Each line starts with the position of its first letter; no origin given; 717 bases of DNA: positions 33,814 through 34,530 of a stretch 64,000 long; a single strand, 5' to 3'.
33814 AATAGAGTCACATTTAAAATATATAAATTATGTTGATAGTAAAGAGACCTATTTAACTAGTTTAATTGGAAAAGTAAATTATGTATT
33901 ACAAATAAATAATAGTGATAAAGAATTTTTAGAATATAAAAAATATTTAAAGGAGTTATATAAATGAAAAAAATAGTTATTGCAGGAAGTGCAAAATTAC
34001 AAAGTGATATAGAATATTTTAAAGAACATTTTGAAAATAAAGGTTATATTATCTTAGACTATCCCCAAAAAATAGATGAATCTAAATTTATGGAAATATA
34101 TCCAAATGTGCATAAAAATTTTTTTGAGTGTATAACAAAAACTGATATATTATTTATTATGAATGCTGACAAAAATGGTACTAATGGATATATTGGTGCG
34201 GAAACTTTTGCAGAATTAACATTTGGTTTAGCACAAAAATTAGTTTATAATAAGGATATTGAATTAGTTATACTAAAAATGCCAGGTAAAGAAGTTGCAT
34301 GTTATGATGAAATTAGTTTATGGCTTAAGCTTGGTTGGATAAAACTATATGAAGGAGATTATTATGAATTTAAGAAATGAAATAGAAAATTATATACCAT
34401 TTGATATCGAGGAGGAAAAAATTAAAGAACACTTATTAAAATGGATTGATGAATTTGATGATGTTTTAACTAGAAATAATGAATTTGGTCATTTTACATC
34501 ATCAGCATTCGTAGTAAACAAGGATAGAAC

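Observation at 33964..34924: Unusual effector pair: minimal NDT/DNPH1-fold protein translationally coupled to a NUDIX hydrolase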

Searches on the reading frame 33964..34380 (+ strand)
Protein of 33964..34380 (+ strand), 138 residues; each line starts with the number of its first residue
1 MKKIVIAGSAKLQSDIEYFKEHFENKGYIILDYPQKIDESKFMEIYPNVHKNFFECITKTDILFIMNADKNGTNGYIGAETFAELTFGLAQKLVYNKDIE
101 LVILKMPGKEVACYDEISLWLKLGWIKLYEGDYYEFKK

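Call 3: search_protein_families(library=pfam, proteins=[window:33964-34380:+], max_evalue=0.1)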
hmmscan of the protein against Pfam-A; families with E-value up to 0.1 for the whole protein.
window:33964-34380:+ (138 aa): 0 families

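Call 4: search_protein_families(library=padloc, proteins=[window:33964-34380:+], max_evalue=0.1)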
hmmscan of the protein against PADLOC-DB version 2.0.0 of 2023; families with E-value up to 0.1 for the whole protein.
window:33964-34380:+ (138 aa): 3 families
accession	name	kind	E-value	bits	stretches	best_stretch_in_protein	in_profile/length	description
PDLC02350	AbiO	-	0.00015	18.7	1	15-106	247-339/468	AbiO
PDLC02372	Nhi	-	0.00081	16.1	1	15-106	253-341/470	-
PDLC00455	JetA1|JetA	-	0.014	12.2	1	8-70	178-236/484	DUF3375 domain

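Call 5: search_protein_families(library=ncbifam, proteins=[window:33964-34380:+], max_evalue=0.1)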
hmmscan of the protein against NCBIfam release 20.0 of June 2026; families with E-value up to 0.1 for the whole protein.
window:33964-34380:+ (138 aa): 0 families

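Call 11: find_homologous_proteins(query=window:33964-34377:+, max_evalue=0.001)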
Query window:33964-34377:+ (138 aa): 591 proteins with E <= 0.001 among 598 candidates; the best 120 are listed.
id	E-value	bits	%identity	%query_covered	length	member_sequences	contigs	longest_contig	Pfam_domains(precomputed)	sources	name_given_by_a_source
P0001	4.2e-87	307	100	100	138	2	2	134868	-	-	-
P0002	3.5e-72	259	89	96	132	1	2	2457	-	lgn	-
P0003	2.9e-71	256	86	96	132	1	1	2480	-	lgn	-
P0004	6.1e-62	226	77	94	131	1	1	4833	-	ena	-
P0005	1.0e-61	225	78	94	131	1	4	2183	-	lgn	-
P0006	1.3e-61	225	77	94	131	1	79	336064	-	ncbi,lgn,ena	-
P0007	1.8e-61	224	77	94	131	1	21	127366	-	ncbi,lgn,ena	-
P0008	4.0e-61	223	77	94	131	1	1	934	-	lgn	-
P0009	5.0e-61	223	76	94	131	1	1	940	-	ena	-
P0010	5.4e-61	223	76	94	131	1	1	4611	-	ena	-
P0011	7.5e-61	222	76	94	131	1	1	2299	-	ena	-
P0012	7.7e-61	222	76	94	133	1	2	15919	-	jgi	-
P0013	8.9e-61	222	76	94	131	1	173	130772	-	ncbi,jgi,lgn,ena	-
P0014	1.6e-60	221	76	94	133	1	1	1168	-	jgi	-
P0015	1.6e-60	221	77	94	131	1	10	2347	-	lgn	-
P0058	3.7e-57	210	74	93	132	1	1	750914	-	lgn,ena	-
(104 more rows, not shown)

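Call 12: find_encoding_contigs(protein=P0013, flank=5000, max_places=6)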
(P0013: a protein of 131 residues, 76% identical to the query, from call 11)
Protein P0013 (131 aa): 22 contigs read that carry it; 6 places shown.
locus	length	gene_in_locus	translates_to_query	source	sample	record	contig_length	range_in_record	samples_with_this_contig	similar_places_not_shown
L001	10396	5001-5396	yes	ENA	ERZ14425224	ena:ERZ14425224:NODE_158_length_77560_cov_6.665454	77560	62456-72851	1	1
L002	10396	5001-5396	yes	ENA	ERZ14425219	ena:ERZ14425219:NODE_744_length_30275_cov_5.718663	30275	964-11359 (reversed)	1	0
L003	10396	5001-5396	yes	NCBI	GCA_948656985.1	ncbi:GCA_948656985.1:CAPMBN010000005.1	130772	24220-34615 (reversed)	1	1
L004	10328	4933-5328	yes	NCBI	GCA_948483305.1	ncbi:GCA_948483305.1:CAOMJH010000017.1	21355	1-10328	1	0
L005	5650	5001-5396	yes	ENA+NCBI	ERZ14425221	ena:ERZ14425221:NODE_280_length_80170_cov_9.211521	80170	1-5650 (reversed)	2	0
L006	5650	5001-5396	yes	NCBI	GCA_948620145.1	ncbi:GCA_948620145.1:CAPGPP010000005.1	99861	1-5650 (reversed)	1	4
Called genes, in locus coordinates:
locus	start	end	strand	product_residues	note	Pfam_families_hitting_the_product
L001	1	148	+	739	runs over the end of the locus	PF00270:DEAD, PF00271:Helicase_C, PF22590:Cas3-like_C_2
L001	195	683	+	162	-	PF01930:Cas_Cas4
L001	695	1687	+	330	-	PF01867:Cas_Cas1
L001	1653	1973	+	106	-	PF09827:CRISPR_Cas2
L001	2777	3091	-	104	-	PF11213:DUF3006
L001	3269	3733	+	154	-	PF00293:NUDIX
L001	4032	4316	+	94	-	-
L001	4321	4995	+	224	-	PF00702:Hydrolase, PF13419:HAD_2, PF13242:Hydrolase_like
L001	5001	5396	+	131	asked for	-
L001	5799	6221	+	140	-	PF02367:TsaE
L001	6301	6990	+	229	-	PF00814:TsaD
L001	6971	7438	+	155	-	PF13420:Acetyltransf_4 (weak), PF00583:Acetyltransf_1, PF13673:Acetyltransf_10, PF13508:Acetyltransf_7, PF08445:FR47 (weak)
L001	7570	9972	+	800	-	PF20437:LonC_helical, PF13654:AAA_32, PF20436:LonB_AAA-LID, PF05362:Lon_C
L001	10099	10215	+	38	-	-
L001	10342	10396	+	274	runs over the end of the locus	PF13292:DXP_synthase_N, PF00456:Transketolase_N, PF00676:E1_dh, PF02775:TPP_enzyme_C (faint)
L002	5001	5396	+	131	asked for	-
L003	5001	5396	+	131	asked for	-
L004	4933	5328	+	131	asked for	-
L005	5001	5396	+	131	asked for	-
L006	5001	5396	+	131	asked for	-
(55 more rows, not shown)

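Call 13: find_encoding_contigs(protein=P0058, flank=5000, max_places=3)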
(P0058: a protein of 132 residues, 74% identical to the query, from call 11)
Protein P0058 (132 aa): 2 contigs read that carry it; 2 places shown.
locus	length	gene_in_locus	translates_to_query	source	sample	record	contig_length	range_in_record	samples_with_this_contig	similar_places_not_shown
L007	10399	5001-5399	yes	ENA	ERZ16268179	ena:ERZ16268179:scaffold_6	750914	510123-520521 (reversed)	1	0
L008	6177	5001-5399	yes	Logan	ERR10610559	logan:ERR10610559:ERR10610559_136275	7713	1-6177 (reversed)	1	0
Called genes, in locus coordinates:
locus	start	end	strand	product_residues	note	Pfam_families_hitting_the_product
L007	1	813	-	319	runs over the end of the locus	PF24547:DUF7601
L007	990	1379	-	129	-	-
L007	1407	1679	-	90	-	-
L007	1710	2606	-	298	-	-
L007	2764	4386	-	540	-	-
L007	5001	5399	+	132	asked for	-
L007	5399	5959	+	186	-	PF00293:NUDIX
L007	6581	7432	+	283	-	-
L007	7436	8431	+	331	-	-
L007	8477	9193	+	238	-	PF00588:SpoU_methylase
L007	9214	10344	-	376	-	PF13623:SurA_N_2 (weak), PF13624:SurA_N_3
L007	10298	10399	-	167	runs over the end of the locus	PF03703:bPH_2 (weak)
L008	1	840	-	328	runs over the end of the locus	PF24547:DUF7601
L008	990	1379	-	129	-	-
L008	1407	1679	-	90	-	-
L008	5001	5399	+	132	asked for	-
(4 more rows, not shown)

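Call 15: find_encoding_contigs(protein=P0001, flank=10000, max_places=4)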
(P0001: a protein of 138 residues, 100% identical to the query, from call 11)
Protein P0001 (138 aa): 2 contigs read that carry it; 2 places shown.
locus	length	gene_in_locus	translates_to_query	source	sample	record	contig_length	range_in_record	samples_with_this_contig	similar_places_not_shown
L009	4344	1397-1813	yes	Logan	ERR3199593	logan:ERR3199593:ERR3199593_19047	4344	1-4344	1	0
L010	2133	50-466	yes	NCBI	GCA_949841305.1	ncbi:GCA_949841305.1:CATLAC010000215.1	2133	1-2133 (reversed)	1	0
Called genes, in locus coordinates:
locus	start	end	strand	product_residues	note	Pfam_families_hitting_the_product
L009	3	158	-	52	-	?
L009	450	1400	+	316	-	PF00078:RVT_1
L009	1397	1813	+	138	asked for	-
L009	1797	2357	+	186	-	PF00293:NUDIX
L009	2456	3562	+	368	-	PF04892:VanZ-LLP1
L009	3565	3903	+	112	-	PF17225:DUF5301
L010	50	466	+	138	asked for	-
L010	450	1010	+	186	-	PF00293:NUDIX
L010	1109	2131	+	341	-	?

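Call 17: find_related_loci(query=A1, collection=genome_contigs, flank=6000)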
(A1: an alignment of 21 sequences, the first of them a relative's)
Query A1 (138 aa) in genome_contigs; peptide patterns used: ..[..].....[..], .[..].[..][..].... (x = any residue, [..] = any of these).
57 stretches matched a pattern; 29 encode a relative of the query (tblastn E <= 1e-3); 29 distinct loci.
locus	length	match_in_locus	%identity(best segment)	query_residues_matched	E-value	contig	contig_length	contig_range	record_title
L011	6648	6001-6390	76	1-130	7e-66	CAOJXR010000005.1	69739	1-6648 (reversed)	MAG TPA_asm: uncultured Clostridium sp. isolate SRR15604531_bin.57_metawrap_v1.3_MAG genome assembly, contig: NODE.479_l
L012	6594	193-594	74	1-134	2e-64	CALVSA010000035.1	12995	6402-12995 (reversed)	MAG: uncultured Bacilli bacterium isolate BRZ_BM__bin18 genome assembly, contig: BRZ_BM__NODE_6560_length_12995_cov_24.4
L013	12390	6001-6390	74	1-130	2e-62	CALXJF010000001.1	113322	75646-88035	MAG: uncultured Clostridia bacterium isolate BRZ_ES__bin17 genome assembly, contig: BRZ_ES__NODE_289_length_113322_cov_9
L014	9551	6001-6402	71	1-134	2e-62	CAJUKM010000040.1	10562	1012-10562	MAG TPA_asm: uncultured Bacilli bacterium isolate MGBC155283 genome assembly, contig: MGBC155283.40, whole genome shotgu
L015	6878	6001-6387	71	1-129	1e-61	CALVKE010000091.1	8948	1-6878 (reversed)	MAG: uncultured Bacilli bacterium isolate E15__bin62 genome assembly, contig: E15__k127_1248938, whole genome shotgun se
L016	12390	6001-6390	73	1-130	1e-61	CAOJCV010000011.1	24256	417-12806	MAG TPA_asm: uncultured Tenericutes bacterium isolate SRR15604481_bin.54_metawrap_v1.3_MAG genome assembly, contig: NODE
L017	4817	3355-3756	71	1-134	1e-61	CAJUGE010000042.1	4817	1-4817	MAG TPA_asm: uncultured Bacilli bacterium isolate MGBC139354 genome assembly, contig: MGBC139354.42, whole genome shotgu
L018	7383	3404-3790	68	2-130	1e-60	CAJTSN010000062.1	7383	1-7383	MAG TPA_asm: uncultured Bacilli bacterium isolate MGBC111601 genome assembly, contig: MGBC111601.62, whole genome shotgu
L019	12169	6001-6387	71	1-129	3e-60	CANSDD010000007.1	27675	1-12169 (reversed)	MAG TPA_asm: uncultured Tenericutes bacterium isolate SRR15510215_bin.47_metawrap_v1.3_MAG genome assembly, contig: NODE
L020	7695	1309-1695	71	1-129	1e-59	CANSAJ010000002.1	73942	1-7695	MAG TPA_asm: uncultured Firmicutes bacterium isolate SRR15510223_bin.34_metawrap_v1.3_MAG genome assembly, contig: NODE.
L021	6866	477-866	69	1-130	9e-58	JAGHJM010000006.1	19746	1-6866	MAG: Clostridia bacterium isolate MAG.74 k127_90964, whole genome shotgun sequence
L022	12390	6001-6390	69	1-130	2e-57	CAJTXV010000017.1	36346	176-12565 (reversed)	MAG TPA_asm: uncultured Bacilli bacterium isolate MGBC119928 genome assembly, contig: MGBC119928.17, whole genome shotgu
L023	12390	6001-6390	68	1-130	3e-57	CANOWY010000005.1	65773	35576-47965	MAG TPA_asm: uncultured Tenericutes bacterium isolate SRR15604582_bin.43_metawrap_v1.3_MAG genome assembly, contig: NODE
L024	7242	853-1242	68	1-130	2e-57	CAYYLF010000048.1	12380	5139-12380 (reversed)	MAG TPA_asm: uncultured Muribaculaceae bacterium isolate SRP287540_co2_52 genome assembly, contig: NODE_5732_length_1238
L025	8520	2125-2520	68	1-132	2e-57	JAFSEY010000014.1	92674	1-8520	MAG: Bacilli bacterium isolate RGIG3081 Goat_Rectum-5__c538019, whole genome shotgun sequence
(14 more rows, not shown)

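Call 21: search_protein_representatives(protein=window:33964-34377:+)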
Query: 138 residues. Proteins with E-value up to 0.001 (for the whole library): 166; up to 1e-10: 102; up to 1e-30: 11. The best 150 are listed.
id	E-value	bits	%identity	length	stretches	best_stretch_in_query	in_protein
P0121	3.6e-49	182.8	62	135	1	1-130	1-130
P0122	4.7e-42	159.8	57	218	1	2-127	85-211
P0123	3.1e-39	150.7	53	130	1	1-129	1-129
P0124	4.5e-37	143.6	50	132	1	3-130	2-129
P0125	6.9e-36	139.8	50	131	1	1-130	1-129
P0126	8.1e-35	136.3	49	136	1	1-130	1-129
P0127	1.8e-33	132.0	47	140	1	1-130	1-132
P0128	3.8e-33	130.9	52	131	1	1-130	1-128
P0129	8.7e-33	129.8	47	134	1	2-131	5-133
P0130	4.5e-32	127.5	49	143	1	2-130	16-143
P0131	4.7e-32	127.4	43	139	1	1-129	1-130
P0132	1.5e-30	122.5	45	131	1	1-128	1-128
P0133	5.2e-30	120.8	51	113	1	25-130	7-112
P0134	6.8e-30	120.4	43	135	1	2-128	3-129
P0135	2.7e-29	118.4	43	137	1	3-130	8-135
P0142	1.6e-26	109.5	42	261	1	1-129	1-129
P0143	2.0e-26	109.1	41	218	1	2-137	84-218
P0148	2.6e-25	105.5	41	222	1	2-132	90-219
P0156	8.5e-24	100.6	44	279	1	2-129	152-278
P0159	4.6e-23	98.3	45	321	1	1-130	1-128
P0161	6.5e-23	97.8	41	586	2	49-129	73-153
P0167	2.7e-21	92.5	39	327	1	1-132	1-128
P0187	1.1e-15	74.3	33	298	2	3-117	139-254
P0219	1.4e-11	61.0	32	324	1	1-126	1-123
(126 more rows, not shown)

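Call 22: search_protein_families(library=pfam, proteins=[P0159, P0167, P0219, P0142, P0156, P0122, P0143, P0148, P0161, P0187], max_evalue=0.01)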
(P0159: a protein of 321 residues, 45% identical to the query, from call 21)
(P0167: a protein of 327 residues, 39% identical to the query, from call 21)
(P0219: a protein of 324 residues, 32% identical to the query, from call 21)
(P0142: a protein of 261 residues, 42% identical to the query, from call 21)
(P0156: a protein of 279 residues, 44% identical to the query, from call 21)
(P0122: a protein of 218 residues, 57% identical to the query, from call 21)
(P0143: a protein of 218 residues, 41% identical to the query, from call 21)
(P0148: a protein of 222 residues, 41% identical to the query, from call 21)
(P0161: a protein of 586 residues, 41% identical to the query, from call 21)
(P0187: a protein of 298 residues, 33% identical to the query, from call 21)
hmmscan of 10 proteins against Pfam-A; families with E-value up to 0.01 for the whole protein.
P0159 (321 aa): 1 family
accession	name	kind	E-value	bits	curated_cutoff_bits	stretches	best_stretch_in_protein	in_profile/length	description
PF00293.34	NUDIX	-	6.6e-16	59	21.1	1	182-297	5-118/134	NUDIX domain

P0167 (327 aa): 0 families

P0219 (324 aa): 9 families
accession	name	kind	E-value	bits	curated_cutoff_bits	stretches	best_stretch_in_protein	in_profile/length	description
PF14559.12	TPR_19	-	3.2e-08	34.2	25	1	159-198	4-43/68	Tetratricopeptide repeat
PF13181.12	TPR_8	-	9.4e-07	29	25.7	0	238-264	7-33/34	Tetratricopeptide repeat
PF13428.12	TPR_14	-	1.8e-06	28.5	23.5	0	239-272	8-41/44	Tetratricopeptide repeat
PF07719.23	TPR_2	-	1.5e-05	25.2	27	0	236-265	5-34/34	Tetratricopeptide repeat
PF13432.12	TPR_16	-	0.00014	22.6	32.7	0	153-196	4-47/65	Tetratricopeptide repeat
PF13424.12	TPR_12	-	0.00023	21.7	30.1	0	153-180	10-37/77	Tetratricopeptide repeat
PF00515.34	TPR_1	-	0.00029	21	27.8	0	236-265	5-34/34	Tetratricopeptide repeat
PF13176.12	TPR_7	-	0.0049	17.3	27.9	0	156-176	9-31/36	Tetratricopeptide repeat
PF24575.1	TPR_Slam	-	0.0071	17.2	35.2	0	238-271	53-85/104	Surface lipoprotein assembly modifier, N-terminal TPR repeats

P0142 (261 aa): 2 families
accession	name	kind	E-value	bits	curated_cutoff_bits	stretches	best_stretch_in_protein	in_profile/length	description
PF00293.34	NUDIX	-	1e-14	55.1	21.1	1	140-245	8-119/134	NUDIX domain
PF14815.12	NUDIX_4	-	0.00012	22.3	35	1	159-257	24-112/113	NUDIX domain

P0156 (279 aa): 0 families

P0122 (218 aa): 1 family
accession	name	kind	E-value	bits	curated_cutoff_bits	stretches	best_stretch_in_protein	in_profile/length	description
PF13122.11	DUF3977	-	9.4e-08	32.6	25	1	5-76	3-75/77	Protein of unknown function (DUF3977)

P0143 (218 aa): 0 families

P0148 (222 aa): 1 family
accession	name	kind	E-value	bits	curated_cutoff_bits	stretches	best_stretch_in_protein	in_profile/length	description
PF12636.12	DUF3781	-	4.9e-20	71.7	27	1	8-80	6-72/72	Protein of unknown function (DUF3781)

P0161 (586 aa): 1 family
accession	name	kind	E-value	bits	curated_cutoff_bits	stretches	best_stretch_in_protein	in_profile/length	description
PF01966.28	HD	-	0.00053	20.7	22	1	290-377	1-89/116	HD domain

P0187 (298 aa): 0 families

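Call 23: predict_structure(alignment_id=A1)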
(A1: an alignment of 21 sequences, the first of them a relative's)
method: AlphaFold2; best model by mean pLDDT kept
length: 138 residues; sequences in the alignment: 21
mean_pLDDT: 92.3   pTM: 0.87
mean pLDDT of the five models: 92.3, 90.7, 90.5, 79.4, 56.8
residues with pLDDT >= 90: 105; 70-90: 26; 50-70: 7; < 50: 0
segments of 3 or more residues with pLDDT < 50: none
pLDDT, mean of each block of 10 residues (from residue 1): 94 91 97 91 90 96 93 90 97 97 96 97 96 62
secondary structure, 60 per line:
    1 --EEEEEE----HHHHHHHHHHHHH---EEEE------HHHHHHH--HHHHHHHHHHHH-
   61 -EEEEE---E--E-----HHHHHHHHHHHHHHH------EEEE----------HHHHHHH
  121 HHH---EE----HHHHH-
elements in order: E3-8 H13-25 E29-32 H39-45 H48-59 E62-66 H79-93 E100-103 H114-123 H133-137

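Call 26: find_encoding_contigs(protein=P0002, flank=5000, max_places=4)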
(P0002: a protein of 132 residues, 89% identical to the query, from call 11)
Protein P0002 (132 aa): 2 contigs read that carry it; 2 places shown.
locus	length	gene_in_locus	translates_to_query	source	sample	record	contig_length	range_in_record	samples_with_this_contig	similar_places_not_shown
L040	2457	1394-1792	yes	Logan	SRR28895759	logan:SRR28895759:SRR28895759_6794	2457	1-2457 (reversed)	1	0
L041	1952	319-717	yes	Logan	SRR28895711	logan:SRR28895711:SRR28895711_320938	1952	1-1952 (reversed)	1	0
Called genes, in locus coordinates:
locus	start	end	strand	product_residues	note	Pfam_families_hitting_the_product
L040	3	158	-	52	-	?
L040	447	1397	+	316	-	PF00078:RVT_1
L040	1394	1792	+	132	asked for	-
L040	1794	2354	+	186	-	PF00293:NUDIX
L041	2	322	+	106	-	?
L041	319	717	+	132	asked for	-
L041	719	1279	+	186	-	PF00293:NUDIX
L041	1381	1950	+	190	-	?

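Call 27: find_encoding_contigs(protein=P0003, flank=5000, max_places=4)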
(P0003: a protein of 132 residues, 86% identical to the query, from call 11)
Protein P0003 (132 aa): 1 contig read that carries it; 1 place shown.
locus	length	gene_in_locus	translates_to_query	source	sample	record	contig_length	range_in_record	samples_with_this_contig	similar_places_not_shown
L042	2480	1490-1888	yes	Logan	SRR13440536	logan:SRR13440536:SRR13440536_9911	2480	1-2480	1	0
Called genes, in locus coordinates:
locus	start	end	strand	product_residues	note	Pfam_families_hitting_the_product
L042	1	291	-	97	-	?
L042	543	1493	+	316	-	PF00078:RVT_1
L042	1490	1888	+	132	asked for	-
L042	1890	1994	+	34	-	-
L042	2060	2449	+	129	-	PF00293:NUDIX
